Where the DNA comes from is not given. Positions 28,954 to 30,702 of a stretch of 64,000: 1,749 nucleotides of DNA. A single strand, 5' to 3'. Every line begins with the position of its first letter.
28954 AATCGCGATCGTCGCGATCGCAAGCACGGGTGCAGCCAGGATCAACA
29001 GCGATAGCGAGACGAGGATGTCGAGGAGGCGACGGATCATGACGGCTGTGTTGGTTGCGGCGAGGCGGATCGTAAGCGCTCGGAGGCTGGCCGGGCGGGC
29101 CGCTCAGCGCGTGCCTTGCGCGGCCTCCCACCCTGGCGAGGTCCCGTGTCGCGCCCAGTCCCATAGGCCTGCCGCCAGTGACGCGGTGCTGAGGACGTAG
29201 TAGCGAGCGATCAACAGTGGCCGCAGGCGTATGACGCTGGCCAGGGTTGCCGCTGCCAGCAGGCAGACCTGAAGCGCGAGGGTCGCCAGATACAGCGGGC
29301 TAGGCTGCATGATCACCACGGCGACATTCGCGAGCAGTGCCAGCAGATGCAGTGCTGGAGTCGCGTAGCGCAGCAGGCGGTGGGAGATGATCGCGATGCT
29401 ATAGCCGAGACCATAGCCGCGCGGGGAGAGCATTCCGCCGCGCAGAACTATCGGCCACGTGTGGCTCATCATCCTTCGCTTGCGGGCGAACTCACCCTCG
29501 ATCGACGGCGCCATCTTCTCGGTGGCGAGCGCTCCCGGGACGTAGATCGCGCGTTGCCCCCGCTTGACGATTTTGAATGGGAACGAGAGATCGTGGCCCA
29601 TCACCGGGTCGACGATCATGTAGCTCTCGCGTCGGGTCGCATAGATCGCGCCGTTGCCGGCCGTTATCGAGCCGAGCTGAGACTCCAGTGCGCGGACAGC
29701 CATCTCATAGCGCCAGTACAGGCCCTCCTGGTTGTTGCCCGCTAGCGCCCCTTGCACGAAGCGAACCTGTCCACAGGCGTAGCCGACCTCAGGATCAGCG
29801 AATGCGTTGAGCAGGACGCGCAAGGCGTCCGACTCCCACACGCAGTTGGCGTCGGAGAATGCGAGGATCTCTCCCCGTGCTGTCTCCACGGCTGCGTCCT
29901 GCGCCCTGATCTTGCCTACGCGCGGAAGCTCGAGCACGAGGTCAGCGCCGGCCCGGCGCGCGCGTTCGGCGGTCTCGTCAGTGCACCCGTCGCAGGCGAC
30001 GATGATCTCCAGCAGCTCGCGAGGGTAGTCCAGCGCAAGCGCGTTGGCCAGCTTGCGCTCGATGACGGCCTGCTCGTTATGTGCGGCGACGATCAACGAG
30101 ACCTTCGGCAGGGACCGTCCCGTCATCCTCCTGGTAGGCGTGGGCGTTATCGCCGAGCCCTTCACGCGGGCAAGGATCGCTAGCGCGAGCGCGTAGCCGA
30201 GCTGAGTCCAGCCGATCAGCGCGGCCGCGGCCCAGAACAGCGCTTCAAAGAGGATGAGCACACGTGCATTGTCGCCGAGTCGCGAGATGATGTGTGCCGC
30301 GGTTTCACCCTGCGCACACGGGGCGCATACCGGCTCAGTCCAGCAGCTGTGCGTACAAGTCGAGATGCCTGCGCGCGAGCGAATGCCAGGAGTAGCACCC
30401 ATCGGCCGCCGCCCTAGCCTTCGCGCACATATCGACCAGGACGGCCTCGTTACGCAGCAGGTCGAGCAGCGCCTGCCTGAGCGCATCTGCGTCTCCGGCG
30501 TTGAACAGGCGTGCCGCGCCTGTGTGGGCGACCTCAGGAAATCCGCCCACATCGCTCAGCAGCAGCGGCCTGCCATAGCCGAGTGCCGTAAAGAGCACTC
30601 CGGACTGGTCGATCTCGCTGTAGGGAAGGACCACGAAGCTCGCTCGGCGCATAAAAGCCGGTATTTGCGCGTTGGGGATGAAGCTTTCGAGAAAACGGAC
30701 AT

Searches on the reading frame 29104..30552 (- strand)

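Call 58: search_protein_families(library=ncbifam, proteins=[window:29104-30552:-], max_evalue=1e-10)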
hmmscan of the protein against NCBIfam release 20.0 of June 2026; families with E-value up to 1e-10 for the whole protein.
window:29104-30552:- (482 aa): 3 families
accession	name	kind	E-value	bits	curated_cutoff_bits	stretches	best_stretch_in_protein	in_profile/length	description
TIGR03965.1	mycofact_glyco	equivalog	4.9e-18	65.2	280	1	141-264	66-192/467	mycofactocin biosynthesis glycosyltransferase MftF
NF041865.1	EpsU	equivalog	2.5e-16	59.7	700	1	117-252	14-144/394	exopolysaccharide biosynthesis GT2 family glycosyltransferase EpsU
TIGR03937.1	PgaC_IcaA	equivalog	1.5e-14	53.8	422.3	1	140-361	36-266/407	poly-beta-1,6-N-acetyl-D-glucosamine synthase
